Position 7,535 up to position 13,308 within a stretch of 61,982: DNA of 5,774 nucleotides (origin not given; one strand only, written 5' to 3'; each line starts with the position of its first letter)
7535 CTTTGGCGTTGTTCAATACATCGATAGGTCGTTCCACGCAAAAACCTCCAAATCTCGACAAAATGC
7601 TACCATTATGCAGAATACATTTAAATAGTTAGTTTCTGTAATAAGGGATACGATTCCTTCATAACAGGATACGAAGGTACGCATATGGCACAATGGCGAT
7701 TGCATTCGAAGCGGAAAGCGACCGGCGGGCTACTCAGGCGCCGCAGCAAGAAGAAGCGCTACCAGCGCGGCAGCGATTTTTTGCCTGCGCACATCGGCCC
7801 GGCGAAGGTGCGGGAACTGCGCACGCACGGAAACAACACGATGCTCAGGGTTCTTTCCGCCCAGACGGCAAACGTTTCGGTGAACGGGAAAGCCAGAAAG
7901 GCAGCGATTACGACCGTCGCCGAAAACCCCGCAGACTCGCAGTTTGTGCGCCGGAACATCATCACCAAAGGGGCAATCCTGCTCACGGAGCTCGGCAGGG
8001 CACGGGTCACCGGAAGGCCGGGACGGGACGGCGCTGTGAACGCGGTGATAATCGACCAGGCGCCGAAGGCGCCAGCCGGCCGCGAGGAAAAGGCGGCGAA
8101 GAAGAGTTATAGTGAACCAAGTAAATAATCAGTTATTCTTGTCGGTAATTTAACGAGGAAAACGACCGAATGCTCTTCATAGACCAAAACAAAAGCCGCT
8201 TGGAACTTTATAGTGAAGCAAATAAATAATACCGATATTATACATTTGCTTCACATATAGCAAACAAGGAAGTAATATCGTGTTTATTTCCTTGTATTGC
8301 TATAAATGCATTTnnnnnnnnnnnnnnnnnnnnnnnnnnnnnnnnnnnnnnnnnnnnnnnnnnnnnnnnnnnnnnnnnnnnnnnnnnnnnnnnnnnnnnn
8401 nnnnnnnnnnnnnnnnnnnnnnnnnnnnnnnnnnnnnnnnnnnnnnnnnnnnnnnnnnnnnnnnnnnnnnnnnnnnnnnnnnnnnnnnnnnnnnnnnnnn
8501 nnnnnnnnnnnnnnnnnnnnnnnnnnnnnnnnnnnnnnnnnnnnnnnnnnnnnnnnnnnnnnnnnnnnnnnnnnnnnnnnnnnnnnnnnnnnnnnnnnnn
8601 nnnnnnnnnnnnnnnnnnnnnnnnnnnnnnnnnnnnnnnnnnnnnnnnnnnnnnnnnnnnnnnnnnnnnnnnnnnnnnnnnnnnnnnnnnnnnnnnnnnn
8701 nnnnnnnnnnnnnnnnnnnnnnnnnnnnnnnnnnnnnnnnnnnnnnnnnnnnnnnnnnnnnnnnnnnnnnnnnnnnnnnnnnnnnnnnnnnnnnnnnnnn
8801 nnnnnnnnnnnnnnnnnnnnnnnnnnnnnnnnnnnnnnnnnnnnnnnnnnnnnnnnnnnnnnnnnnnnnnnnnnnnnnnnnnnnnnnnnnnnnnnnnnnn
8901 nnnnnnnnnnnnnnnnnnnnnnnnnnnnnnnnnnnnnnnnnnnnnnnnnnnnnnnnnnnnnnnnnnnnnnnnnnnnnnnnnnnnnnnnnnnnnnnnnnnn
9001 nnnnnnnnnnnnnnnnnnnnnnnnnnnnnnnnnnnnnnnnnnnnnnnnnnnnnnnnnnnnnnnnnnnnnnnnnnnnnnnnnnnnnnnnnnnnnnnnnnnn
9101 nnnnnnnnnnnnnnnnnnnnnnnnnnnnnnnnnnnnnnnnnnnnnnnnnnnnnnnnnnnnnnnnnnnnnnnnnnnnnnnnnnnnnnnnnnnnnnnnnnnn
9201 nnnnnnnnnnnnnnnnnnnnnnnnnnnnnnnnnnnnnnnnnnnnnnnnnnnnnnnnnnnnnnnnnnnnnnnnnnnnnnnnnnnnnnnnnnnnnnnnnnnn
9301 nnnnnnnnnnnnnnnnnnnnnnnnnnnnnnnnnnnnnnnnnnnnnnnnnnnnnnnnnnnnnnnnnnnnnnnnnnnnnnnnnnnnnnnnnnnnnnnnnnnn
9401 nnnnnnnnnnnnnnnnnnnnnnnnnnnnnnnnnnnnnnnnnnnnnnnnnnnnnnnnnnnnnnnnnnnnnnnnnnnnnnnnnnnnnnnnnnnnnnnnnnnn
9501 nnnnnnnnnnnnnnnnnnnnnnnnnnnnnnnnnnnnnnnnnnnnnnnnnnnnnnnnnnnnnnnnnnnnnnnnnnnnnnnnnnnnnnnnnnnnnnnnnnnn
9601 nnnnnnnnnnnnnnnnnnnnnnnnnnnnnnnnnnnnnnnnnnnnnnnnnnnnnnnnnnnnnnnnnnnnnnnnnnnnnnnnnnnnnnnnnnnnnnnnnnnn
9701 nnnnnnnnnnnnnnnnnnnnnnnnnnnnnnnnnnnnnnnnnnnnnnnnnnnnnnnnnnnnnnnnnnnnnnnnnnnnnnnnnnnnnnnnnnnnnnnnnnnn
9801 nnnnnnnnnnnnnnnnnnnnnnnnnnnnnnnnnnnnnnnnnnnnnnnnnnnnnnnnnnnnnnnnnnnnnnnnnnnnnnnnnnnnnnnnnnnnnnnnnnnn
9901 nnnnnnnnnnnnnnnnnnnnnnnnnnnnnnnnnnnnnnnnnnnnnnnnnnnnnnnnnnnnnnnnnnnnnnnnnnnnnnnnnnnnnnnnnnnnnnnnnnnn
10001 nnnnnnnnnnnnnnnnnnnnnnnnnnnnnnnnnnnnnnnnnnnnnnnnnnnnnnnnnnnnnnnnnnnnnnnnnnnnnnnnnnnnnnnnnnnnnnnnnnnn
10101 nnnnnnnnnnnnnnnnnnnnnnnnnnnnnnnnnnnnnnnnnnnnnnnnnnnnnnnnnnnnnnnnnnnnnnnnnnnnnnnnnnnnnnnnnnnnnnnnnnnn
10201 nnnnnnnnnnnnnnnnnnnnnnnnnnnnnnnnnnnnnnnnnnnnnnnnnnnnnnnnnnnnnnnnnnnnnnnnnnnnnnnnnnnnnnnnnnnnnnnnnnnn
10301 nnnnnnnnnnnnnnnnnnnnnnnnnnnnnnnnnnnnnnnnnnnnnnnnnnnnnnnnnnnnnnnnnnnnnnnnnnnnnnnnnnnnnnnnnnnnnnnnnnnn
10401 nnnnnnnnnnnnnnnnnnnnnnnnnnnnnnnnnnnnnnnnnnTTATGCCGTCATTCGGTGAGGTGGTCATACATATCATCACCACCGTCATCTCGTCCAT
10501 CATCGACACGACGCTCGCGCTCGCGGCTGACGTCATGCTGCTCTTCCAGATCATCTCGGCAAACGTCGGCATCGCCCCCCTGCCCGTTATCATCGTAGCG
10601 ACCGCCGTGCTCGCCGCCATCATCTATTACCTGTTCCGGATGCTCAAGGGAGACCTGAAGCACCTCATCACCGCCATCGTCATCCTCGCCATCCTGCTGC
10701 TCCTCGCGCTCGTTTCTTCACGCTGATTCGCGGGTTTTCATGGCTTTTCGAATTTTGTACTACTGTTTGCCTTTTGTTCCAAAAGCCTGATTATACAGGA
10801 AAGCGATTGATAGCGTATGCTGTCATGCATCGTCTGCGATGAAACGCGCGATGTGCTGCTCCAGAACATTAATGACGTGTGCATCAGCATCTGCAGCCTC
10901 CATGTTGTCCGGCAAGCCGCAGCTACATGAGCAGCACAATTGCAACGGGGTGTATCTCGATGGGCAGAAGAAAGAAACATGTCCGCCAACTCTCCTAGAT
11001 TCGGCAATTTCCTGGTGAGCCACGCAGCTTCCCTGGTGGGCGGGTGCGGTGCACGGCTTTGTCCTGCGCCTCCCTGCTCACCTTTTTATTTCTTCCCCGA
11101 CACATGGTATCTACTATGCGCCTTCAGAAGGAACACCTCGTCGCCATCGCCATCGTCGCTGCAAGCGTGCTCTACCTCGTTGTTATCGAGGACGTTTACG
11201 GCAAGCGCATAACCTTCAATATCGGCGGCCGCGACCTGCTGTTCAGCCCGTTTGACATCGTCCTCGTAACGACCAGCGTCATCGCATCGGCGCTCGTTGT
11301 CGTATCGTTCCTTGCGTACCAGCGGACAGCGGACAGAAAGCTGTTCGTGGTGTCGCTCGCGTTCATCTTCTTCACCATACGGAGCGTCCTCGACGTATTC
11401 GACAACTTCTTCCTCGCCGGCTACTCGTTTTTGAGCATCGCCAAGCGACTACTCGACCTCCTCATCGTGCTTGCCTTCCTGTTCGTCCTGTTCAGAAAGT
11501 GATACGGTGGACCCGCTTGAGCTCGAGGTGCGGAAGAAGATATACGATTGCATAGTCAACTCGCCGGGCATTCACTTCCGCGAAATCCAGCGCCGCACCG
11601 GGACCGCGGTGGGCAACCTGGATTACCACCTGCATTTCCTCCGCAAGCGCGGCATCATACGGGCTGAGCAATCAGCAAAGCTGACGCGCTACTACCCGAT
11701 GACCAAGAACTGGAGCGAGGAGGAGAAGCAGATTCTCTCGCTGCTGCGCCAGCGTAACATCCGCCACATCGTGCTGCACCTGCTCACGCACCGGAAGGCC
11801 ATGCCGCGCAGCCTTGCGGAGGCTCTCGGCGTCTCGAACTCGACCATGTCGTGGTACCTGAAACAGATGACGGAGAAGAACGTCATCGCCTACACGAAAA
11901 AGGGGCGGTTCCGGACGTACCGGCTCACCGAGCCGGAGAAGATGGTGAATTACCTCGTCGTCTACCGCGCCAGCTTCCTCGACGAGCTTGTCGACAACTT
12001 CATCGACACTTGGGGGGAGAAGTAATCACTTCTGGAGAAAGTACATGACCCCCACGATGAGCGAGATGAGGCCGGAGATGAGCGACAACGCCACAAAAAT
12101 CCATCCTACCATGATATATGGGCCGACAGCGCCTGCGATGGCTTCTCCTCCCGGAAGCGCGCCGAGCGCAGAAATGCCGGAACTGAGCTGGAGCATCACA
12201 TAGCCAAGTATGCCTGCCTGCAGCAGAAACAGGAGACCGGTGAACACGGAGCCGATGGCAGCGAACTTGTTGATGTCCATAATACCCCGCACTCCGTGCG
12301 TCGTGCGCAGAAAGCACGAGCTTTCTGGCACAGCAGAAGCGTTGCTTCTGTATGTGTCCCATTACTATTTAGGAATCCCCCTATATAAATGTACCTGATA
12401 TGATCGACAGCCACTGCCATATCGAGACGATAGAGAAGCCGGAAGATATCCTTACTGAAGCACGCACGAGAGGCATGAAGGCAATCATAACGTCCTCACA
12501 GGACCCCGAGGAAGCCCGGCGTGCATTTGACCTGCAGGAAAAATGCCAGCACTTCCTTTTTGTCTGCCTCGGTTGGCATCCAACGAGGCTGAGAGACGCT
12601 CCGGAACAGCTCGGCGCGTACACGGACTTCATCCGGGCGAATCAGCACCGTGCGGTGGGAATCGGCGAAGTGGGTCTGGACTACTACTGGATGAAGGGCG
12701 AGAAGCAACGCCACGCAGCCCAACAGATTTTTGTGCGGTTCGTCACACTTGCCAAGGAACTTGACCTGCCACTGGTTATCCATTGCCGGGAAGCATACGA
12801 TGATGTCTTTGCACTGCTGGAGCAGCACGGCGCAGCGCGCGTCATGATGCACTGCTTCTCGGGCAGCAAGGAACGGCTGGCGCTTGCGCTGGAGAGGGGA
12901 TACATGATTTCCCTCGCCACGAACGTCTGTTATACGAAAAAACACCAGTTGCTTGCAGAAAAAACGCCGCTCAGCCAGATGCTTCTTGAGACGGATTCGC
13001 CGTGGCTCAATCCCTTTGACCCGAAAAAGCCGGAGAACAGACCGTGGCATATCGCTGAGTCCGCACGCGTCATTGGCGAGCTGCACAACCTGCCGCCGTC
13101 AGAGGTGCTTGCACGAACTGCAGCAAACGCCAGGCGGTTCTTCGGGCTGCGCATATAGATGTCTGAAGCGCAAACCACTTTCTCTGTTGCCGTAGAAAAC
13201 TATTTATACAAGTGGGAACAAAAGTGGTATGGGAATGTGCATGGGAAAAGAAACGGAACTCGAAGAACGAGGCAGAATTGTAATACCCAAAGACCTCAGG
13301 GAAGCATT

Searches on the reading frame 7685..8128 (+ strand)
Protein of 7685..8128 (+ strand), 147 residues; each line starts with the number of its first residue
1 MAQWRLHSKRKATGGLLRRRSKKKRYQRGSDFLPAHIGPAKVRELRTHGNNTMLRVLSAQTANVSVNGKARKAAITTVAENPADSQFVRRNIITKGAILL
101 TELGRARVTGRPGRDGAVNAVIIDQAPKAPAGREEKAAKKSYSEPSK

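Call 77: search_protein_families(library=pfam, max_evalue=0.001, proteins=[window:7685-8128:+])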
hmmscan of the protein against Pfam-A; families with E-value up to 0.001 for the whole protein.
window:7685-8128:+ (147 aa): 1 family
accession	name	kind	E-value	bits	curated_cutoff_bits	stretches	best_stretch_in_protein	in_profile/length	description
PF01201.27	Ribosomal_S8e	-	3e-29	102.4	30.2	1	7-123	4-133/133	Ribosomal protein S8e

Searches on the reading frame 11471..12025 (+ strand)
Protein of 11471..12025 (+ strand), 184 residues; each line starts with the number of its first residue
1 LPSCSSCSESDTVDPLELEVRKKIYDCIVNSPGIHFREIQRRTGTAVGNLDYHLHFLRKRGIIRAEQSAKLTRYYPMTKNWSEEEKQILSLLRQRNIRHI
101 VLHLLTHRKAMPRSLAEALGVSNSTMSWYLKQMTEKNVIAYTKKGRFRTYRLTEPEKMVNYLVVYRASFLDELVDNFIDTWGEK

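Call 77: search_protein_families(library=pfam, max_evalue=0.001, proteins=[window:11471-12025:+])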
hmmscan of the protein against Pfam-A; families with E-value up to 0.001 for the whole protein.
window:11471-12025:+ (184 aa): 13 families
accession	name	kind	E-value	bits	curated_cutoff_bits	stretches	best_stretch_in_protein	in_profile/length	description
PF24266.1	HTH_HVO_0163_N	-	9.1e-15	54.9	31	1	19-88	2-69/70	HVO_0163, N-terminal HTH domain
PF13412.12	HTH_24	-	1.2e-12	47.7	21.9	2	112-139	20-47/48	Winged helix-turn-helix DNA-binding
PF01022.26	HTH_5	-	1.6e-07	31.5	22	0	98-139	4-45/47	Bacterial regulatory protein, arsR family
PF12840.13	HTH_20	-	1.6e-06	28.4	27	0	101-139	9-48/51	Helix-turn-helix domain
PF13601.12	HTH_34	-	2e-06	28.3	27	0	100-148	5-53/80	Winged helix DNA-binding domain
PF01978.25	TrmB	-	1e-05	25.7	25.6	0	103-156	16-68/68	Sugar-specific transcriptional regulator TrmB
PF01047.28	MarR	-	2.1e-05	24.7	24.6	0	100-140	8-48/59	MarR family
PF25213.1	HVO_A0261_N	-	3.7e-05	23.9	35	1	96-154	11-65/86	HVO_A0261 N-terminal domain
PF03965.22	Penicillinase_R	-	0.00017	22.3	22.6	0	115-157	27-69/115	Penicillinase repressor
PF12802.13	MarR_2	-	0.00041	20.9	27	0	99-140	8-51/61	MarR family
PF13545.12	HTH_Crp_2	-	0.00044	20.6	27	0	114-158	27-67/70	Crp-like helix-turn-helix domain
PF09339.16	HTH_IclR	-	0.00047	20.3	22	0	102-137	9-46/52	IclR helix-turn-helix domain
PF24033.1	DUF7342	-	0.00063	20.2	31.6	0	97-153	7-61/150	Family of unknown function (DUF7342)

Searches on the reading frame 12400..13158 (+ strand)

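Call 77: search_protein_families(library=pfam, max_evalue=0.001, proteins=[window:12400-13158:+])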
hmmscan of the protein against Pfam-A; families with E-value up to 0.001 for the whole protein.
window:12400-13158:+ (252 aa): 1 family
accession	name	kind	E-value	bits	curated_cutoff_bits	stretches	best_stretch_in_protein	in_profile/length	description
PF01026.27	TatD_DNase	-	6.7e-66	222.7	27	1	2-249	1-253/253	TatD related DNase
